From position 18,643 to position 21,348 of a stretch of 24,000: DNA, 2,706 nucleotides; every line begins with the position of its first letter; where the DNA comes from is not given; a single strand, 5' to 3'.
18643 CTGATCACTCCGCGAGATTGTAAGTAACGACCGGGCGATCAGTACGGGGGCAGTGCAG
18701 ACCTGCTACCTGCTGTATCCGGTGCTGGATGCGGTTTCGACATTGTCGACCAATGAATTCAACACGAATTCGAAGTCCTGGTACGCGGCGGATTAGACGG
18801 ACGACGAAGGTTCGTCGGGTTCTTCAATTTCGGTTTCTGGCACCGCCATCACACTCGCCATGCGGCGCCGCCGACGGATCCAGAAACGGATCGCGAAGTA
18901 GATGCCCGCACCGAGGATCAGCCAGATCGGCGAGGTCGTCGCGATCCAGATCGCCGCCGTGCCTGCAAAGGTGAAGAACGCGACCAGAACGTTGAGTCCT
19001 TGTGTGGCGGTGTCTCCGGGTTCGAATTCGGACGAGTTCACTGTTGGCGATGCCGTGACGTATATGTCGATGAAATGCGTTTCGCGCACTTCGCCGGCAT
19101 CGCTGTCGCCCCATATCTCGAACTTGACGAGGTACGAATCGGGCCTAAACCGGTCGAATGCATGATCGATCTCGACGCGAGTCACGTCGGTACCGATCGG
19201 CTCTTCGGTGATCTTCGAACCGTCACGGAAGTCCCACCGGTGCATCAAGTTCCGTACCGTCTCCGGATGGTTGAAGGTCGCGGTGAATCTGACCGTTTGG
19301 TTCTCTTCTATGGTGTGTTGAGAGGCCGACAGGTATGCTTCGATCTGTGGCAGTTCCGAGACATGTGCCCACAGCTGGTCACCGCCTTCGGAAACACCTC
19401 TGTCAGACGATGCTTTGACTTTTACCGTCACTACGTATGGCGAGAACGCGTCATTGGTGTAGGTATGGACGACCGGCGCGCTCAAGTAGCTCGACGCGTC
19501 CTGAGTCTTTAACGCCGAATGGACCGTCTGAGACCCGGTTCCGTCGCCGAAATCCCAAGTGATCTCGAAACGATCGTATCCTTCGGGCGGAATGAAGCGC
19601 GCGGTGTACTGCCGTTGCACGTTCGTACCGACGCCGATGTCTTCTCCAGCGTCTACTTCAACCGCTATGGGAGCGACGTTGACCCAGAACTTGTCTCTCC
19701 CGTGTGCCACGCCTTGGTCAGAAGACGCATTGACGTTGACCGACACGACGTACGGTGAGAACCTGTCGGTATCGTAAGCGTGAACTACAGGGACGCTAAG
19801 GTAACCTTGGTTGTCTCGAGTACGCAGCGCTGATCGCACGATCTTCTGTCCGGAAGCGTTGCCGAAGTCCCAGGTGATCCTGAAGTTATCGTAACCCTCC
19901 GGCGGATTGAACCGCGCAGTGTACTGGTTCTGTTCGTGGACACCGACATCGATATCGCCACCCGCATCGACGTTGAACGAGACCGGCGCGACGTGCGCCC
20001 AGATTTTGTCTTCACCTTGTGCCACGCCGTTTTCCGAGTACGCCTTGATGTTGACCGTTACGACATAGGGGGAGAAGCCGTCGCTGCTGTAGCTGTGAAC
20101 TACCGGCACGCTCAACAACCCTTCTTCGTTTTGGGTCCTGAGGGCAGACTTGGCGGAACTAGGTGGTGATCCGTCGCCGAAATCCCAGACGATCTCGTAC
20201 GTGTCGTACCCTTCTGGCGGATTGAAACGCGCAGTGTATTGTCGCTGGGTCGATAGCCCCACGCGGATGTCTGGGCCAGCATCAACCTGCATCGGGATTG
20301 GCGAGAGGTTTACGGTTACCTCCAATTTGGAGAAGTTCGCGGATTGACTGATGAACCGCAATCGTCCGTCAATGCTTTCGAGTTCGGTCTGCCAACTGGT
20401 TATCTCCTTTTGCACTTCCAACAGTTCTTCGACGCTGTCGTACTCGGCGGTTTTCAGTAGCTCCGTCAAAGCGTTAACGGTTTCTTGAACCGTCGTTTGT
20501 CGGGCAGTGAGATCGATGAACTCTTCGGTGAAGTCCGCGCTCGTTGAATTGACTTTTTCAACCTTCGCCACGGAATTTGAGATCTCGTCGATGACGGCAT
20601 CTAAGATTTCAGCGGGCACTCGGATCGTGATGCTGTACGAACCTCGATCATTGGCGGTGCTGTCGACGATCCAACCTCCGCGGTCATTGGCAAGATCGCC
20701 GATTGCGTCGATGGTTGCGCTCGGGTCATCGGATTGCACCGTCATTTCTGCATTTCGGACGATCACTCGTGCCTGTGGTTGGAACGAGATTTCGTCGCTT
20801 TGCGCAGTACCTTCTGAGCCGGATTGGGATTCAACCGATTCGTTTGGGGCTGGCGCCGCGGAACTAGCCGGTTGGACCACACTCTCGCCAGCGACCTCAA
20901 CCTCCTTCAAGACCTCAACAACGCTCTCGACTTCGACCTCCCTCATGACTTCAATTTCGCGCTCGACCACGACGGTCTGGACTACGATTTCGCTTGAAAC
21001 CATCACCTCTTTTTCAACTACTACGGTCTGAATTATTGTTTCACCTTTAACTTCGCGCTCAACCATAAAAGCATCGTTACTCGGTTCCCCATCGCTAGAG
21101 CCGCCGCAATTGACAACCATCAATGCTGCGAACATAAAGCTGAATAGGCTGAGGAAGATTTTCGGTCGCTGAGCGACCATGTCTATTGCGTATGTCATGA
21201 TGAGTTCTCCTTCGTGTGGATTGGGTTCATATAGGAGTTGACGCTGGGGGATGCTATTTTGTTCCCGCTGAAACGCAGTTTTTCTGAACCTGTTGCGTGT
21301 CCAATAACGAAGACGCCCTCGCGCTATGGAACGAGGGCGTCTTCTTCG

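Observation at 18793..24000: Three-gene envelope cluster: two DUF4349-like/PKD/anchor paralogs bracketing a YfbK-like vWA protein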

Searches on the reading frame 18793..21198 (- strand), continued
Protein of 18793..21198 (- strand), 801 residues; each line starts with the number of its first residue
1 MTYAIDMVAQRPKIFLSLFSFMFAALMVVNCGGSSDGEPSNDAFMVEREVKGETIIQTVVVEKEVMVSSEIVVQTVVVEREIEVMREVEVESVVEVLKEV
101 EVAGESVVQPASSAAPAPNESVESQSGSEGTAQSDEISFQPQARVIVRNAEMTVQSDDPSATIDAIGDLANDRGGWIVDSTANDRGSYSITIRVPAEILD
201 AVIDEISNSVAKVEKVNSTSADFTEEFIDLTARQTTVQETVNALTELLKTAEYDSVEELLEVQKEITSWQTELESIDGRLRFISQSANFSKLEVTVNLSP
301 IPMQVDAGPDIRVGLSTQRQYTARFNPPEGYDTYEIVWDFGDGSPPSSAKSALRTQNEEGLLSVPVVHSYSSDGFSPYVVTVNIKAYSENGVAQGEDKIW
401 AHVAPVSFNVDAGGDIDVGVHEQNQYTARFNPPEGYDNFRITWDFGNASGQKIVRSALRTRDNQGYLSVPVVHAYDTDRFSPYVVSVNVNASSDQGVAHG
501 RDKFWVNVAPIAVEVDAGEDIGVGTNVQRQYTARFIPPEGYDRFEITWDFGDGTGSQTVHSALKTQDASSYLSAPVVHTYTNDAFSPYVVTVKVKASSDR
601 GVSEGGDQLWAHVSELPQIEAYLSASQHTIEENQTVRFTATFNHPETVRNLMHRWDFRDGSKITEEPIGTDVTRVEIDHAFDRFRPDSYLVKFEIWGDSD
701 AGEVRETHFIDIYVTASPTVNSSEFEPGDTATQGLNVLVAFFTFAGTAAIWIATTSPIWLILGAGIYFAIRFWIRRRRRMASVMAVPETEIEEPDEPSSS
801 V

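Call 19: find_encoding_contigs(protein=P0001, flank=10000, max_places=3)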
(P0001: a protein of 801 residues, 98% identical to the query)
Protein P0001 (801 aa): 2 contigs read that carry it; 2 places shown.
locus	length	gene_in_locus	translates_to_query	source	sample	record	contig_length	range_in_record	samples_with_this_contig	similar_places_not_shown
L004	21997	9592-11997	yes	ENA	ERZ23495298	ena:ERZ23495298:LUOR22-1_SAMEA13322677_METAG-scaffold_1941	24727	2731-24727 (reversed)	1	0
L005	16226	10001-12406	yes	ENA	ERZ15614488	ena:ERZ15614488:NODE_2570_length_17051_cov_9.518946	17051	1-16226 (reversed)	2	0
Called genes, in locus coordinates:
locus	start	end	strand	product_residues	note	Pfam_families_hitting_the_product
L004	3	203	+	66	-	?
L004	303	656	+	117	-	PF05942:PaREP1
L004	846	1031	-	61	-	-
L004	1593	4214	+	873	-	-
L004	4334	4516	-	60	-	-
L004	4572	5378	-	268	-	PF04321:RmlD_sub_bind (weak), PF01073:3Beta_HSD, PF01370:Epimerase, PF02719:Polysacc_synt_2 (faint), PF07993:NAD_binding_4 (faint), PF13460:NAD_binding_10 (weak), PF16363:GDP_Man_Dehyd (faint)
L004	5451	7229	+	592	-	PF14257:DUF4349, PF00801:PKD (weak), PF18911:PKD_4 (weak)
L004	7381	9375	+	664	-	-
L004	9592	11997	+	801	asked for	PF00801:PKD (faint), PF14257:DUF4349, PF18911:PKD_4 (weak)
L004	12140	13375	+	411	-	PF01555:N6_N4_Mtase, PF01170:UPF0020 (faint), PF01555:N6_N4_Mtase (weak)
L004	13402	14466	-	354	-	PF00389:2-Hacid_dh, PF03807:F420_oxidored (faint), PF02826:2-Hacid_dh_C, PF00670:AdoHcyase_NAD, PF07991:KARI_N (weak)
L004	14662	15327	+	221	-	PF01135:PCMT (weak), PF01596:Methyltransf_3, PF13847:Methyltransf_31 (weak), PF13578:Methyltransf_24, PF13649:Methyltransf_25 (weak)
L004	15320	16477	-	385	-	PF02746:MR_MLE_N, PF13378:MR_MLE_C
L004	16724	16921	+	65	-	PF09360:zf-CDGSH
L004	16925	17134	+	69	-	PF09360:zf-CDGSH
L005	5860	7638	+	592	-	PF14257:DUF4349, PF00801:PKD (weak), PF18911:PKD_4 (weak)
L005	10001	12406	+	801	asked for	PF00801:PKD (faint), PF14257:DUF4349, PF18911:PKD_4 (weak)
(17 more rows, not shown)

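Call 20: find_encoding_contigs(protein=P0038, flank=10000, max_places=1)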
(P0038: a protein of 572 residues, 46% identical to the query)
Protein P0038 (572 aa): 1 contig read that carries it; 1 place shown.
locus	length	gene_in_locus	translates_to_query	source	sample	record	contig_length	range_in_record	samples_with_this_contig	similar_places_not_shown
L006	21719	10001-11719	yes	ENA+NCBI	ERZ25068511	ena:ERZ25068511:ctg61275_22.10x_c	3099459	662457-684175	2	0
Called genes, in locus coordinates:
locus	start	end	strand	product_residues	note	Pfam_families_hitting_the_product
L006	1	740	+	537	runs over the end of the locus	PF00133:tRNA-synt_1, PF09334:tRNA-synt_1g, PF19303:Anticodon_3, PF08264:Anticodon_1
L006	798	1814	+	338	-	PF00348:polyprenyl_synt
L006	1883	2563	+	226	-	PF00730:HhH-GPD, PF00633:HHH (weak), PF10576:EndIII_4Fe-2S (faint)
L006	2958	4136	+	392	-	PF02746:MR_MLE_N, PF13378:MR_MLE_C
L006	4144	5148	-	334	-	PF01261:AP_endonuc_2, PF03786:UxuA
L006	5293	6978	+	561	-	PF00884:Sulfatase, PF01663:Phosphodiest, PF16347:SGSH_C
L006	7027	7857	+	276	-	PF00520:Ion_trans, PF08016:PKD_channel (weak)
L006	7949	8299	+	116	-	PF05942:PaREP1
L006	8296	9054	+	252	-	PF05942:PaREP1 (weak)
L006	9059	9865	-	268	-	PF01073:3Beta_HSD, PF01370:Epimerase, PF02719:Polysacc_synt_2 (faint), PF13460:NAD_binding_10 (weak), PF16363:GDP_Man_Dehyd (faint), PF07993:NAD_binding_4 (weak)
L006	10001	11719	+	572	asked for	PF14257:DUF4349, PF00801:PKD (weak), PF18911:PKD_4 (weak)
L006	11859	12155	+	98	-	-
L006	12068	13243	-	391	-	-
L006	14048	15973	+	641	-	PF12450:vWF_A, PF00092:VWA, PF13519:VWA_2, PF13768:VWA_3, PF12034:YfbK_C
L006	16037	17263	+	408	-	PF01555:N6_N4_Mtase, PF01170:UPF0020 (faint)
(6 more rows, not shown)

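Call 21: find_encoding_contigs(protein=P0090, flank=10000, max_places=1)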
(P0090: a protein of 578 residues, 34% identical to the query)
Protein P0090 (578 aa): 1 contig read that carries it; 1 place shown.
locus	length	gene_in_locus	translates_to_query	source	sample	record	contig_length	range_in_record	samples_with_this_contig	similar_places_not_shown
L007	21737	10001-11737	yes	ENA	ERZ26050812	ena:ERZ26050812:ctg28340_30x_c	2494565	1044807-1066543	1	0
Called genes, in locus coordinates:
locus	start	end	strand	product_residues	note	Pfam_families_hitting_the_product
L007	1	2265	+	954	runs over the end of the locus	PF02384:N6_Mtase (faint)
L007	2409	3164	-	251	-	PF00106:adh_short, PF08659:KR, PF23441:SDR (faint), PF13561:adh_short_C2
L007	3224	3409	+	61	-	-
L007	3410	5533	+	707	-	PF00496:SBP_bac_5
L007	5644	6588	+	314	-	PF19300:BPD_transp_1_N (faint), PF00528:BPD_transp_1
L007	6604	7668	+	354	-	PF00528:BPD_transp_1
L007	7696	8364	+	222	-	-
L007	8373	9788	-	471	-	PF13604:AAA_30 (weak), PF13245:AAA_19 (faint)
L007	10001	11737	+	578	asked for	PF14257:DUF4349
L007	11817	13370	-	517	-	PF01555:N6_N4_Mtase, PF02945:Endonuclease_7 (faint)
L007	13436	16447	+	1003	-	-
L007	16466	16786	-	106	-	-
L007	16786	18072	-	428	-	PF00171:Aldedh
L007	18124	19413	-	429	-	PF00696:AA_kinase, PF01472:PUA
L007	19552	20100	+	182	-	-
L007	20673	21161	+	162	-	-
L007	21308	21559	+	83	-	-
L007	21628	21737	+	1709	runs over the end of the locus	PF13855:LRR_8 (faint), PF00041:fn3 (faint)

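Call 22: find_encoding_contigs(protein=P0109, flank=10000, max_places=1)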
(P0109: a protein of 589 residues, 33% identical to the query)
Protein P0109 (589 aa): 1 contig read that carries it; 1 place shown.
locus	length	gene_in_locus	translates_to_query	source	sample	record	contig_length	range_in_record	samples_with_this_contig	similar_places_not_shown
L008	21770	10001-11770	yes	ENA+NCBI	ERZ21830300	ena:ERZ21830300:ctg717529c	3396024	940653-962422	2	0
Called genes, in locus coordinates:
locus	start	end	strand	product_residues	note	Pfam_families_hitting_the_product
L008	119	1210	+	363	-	PF01636:APH, PF02958:EcKL, PF07914:DUF1679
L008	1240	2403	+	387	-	PF02771:Acyl-CoA_dh_N, PF02770:Acyl-CoA_dh_M, PF00441:Acyl-CoA_dh_1, PF08028:Acyl-CoA_dh_2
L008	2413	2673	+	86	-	PF14076:DUF4258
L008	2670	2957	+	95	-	PF10049:DUF2283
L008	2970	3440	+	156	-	PF19315:MC_hydratase, PF01575:MaoC_dehydratas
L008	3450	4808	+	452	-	PF00206:Lyase_1, PF14698:ASL_C2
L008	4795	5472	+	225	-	PF00834:Ribul_P_3_epim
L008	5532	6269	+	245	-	PF13489:Methyltransf_23, PF01209:Ubie_methyltran (weak), PF13649:Methyltransf_25, PF13847:Methyltransf_31, PF08241:Methyltransf_11, PF08242:Methyltransf_12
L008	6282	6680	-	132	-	PF05942:PaREP1 (faint)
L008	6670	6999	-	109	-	-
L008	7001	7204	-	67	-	PF02597:ThiS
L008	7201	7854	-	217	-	PF02581:TMP-TENI, PF03060:NMO (weak)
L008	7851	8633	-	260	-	PF05690:ThiG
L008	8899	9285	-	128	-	-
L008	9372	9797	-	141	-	-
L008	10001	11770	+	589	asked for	PF14257:DUF4349, PF18911:PKD_4 (weak), PF00801:PKD (faint), PF18911:PKD_4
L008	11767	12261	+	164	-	PF00293:NUDIX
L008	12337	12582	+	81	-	PF22513:FitA-like_RHH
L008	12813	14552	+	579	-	PF07973:tRNA_SAD, PF00587:tRNA-synt_2b, PF03129:HGTP_anticodon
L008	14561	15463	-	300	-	PF12911:OppC_N, PF00528:BPD_transp_1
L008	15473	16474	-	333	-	PF19300:BPD_transp_1_N (weak), PF00528:BPD_transp_1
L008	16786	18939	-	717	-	-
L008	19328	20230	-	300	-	PF12911:OppC_N (weak), PF00528:BPD_transp_1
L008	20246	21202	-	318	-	PF19300:BPD_transp_1_N (weak), PF00528:BPD_transp_1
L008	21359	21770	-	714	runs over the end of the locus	PF00496:SBP_bac_5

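Call 34: find_related_loci(query=A3, collection=genome_contigs, flank=10000)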
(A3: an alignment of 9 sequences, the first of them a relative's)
Query A3 (571 aa) in genome_contigs; peptide patterns used: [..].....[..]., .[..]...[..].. (x = any residue, [..] = any of these).
133 stretches matched a pattern; 38 encode a relative of the query (tblastn E <= 1e-3); 33 distinct loci.
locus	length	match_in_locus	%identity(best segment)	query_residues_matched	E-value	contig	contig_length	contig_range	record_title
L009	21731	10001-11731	77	1-571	0e+0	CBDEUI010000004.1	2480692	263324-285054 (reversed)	MAG: Dehalococcoidia bacterium isolate ad9f7b61-278f-4741-b500-8967a4410cb0 genome assembly, contig: contig_4, whole gen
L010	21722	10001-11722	80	1-553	0e+0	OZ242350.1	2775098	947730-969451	MAG: Dehalococcoidia bacterium isolate 92d31dc7-efba-4db6-8797-37a4ec0fc186 genome assembly, chromosome: 1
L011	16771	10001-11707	76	1-571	0e+0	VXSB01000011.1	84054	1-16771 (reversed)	MAG: Chloroflexi bacterium isolate SB0664_bin_6 NODE_276_length_84054_cov_27.101049, whole genome shotgun sequence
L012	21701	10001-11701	77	1-571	0e+0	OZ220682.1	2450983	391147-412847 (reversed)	MAG: Dehalococcoidia bacterium isolate 0d331d3b-d7ed-4eba-809e-4bb0832fe511 genome assembly, chromosome: 1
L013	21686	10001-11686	73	1-566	0e+0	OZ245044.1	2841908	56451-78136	MAG: Dehalococcoidia bacterium isolate 2d514a54-0524-4205-b749-13ef71272d1d genome assembly, chromosome: 1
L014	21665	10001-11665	78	1-554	0e+0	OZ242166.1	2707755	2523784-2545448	MAG: Dehalococcoidia bacterium isolate be122cbf-eca0-411e-9aa7-55becfc1bdda genome assembly, chromosome: 1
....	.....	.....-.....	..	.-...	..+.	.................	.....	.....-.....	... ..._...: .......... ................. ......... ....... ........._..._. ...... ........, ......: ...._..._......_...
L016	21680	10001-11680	73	1-561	0e+0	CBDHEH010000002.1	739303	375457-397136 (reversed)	MAG: Dehalococcoidia bacterium isolate 37455549-58d1-4cce-ab7e-a886e6a60708 genome assembly, contig: contig_2, whole gen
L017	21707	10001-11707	71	1-571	0e+0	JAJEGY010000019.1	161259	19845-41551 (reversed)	MAG: Dehalococcoidia bacterium isolate p16x57bins.56 k141_1013447, whole genome shotgun sequence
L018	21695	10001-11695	77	1-571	0e+0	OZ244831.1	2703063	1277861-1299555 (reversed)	MAG: Dehalococcoidia bacterium isolate fefddc82-9128-483f-92e3-00fb9ba73f2d genome assembly, chromosome: 1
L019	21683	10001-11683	71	1-570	0e+0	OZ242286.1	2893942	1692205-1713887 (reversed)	MAG: Dehalococcoidia bacterium isolate 9f14531a-ab03-45a5-a1bd-ff969822bfd2 genome assembly, chromosome: 1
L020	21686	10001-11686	70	1-559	0e+0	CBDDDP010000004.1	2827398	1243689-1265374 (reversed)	MAG: Dehalococcoidia bacterium isolate 1411f550-f176-4a49-b0e4-2db5a34fa7b5 genome assembly, contig: contig_4, whole gen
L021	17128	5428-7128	75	1-569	0e+0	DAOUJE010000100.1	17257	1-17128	MAG TPA_asm: Dehalococcoidia bacterium isolate S32_243 k113_3965907, whole genome shotgun sequence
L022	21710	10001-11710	71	1-570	0e+0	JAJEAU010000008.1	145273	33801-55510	MAG: Dehalococcoidia bacterium isolate jk18x7bins.79 k141_2350149, whole genome shotgun sequence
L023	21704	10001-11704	70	1-567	0e+0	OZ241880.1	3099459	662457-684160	MAG: Dehalococcoidia bacterium isolate 7793bf3c-8c6b-46c4-b31f-2e3337617696 genome assembly, chromosome: 1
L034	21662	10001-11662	62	6-560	0e+0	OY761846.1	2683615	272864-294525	MAG: Dehalococcoidia bacterium isolate 25673f87-720a-4069-84ac-b50b95d4b761 genome assembly, chromosome: 1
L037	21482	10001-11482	52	50-538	1e-158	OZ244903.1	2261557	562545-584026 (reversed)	MAG: Dehalococcoidia bacterium isolate b514a8d4-b2f7-4557-a024-de9a677f1d99 genome assembly, chromosome: 1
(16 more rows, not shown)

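Call 48: search_solved_structures(query=window:18793-21198:-, max_evalue=0.01)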
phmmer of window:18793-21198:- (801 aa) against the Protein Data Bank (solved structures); distinct sequences matched with E-value up to 0.01: 0.

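Call 62: predict_structure(alignment_id=A5)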
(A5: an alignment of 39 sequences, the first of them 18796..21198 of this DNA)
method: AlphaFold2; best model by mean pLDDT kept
length: 801 residues; sequences in the alignment: 39
mean_pLDDT: 73.2   pTM: 0.43
mean pLDDT of the five models: 73.2, 72.3, 71.4, 71.2, 71.0
residues with pLDDT >= 90: 240; 70-90: 300; 50-70: 99; < 50: 162
segments of 3 or more residues with pLDDT < 50: 31-139, 402-410, 509-524, 780-798
pLDDT, mean of each block of 10 residues (from residue 1): 61 79 69 35 31 33 36 37 32 32 36 35 34 44 81 92 94 95 85 94 93 91 92 94 90 81 93 95 92 93 90 88 91 92 87 79 90 64 74 65 44 52 75 80 83 85 81 73 75 71 57 26 59 77 81 78 80 80 67 90 90 86 93 93 89 93 91 92 91 93 91 84 51 62 73 76 81 64 42 44 41
secondary structure, 60 per line:
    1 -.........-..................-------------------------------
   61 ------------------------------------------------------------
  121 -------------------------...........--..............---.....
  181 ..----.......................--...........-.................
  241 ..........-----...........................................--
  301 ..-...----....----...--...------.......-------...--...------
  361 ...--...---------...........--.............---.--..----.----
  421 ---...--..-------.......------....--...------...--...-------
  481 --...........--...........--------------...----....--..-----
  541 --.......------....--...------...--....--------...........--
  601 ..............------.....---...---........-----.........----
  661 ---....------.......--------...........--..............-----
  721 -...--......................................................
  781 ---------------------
elements in order (helices of 4 or more, strands of 3 or more residues): H2-10 H12-29 E146-156 H159-172 E176-182 E187-195 H196-209 E212-222 H224-250 H256-288 E289-298 E304-306 E311-314 E319-321 E324-326 E333-339 E347-349 E352-354 E361-363 E366-368 E378-388 E391-403 E424-426 E438-444 E451-454 E457-459 E466-468 E471-473 E483-493 E496-506 E521-523 E528-531 E543-549 E556-559 E562-564 E571-573 E576-579 E588-598 E601-614 E621-625 E629-631 E635-642 E648-656 E664-667 E674-680 E689-699 E702-715 H727-780

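Call 77: search_protein_families(library=padloc, proteins=[window:18793-21198:-], max_evalue=0.01)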
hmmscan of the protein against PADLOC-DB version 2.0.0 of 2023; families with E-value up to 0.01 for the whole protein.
window:18793-21198:- (801 aa): 0 families

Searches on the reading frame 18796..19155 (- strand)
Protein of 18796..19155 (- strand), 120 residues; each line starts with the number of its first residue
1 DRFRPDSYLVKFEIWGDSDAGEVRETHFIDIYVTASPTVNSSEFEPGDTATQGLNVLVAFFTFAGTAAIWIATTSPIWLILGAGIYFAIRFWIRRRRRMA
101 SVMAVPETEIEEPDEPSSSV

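Call 53: search_protein_families(library=pfam, proteins=[window:18796-19155:-], max_evalue=10)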
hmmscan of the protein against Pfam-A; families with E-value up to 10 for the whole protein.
window:18796-19155:- (120 aa): 2 families
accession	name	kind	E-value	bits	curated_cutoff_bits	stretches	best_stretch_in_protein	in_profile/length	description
PF05101.18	VirB3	-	0.029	15.1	23.9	1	53-104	17-68/84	Type IV secretory pathway, VirB3-like protein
PF14257.11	DUF4349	-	0.1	12.4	27.7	1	31-90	152-213/213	Domain of unknown function (DUF4349)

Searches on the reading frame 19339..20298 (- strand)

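Call 53: search_protein_families(library=pfam, proteins=[window:19339-20298:-], max_evalue=10)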
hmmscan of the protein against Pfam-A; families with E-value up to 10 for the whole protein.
window:19339-20298:- (320 aa): 4 families
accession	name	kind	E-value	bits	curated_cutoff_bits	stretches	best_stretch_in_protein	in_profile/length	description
PF18911.6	PKD_4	-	5.3e-11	42.8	27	3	4-75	6-61/85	PKD domain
PF00801.26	PKD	-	1.3e-07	31.9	23.5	2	229-295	13-66/80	PKD domain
PF18403.7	Thioredoxin_15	-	0.0022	18.5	27.4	1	143-196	35-88/207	Thioredoxin-like domain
PF00722.28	Glyco_hydro_16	-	0.084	12.8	22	0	18-39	98-119/175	Glycosyl hydrolases family 16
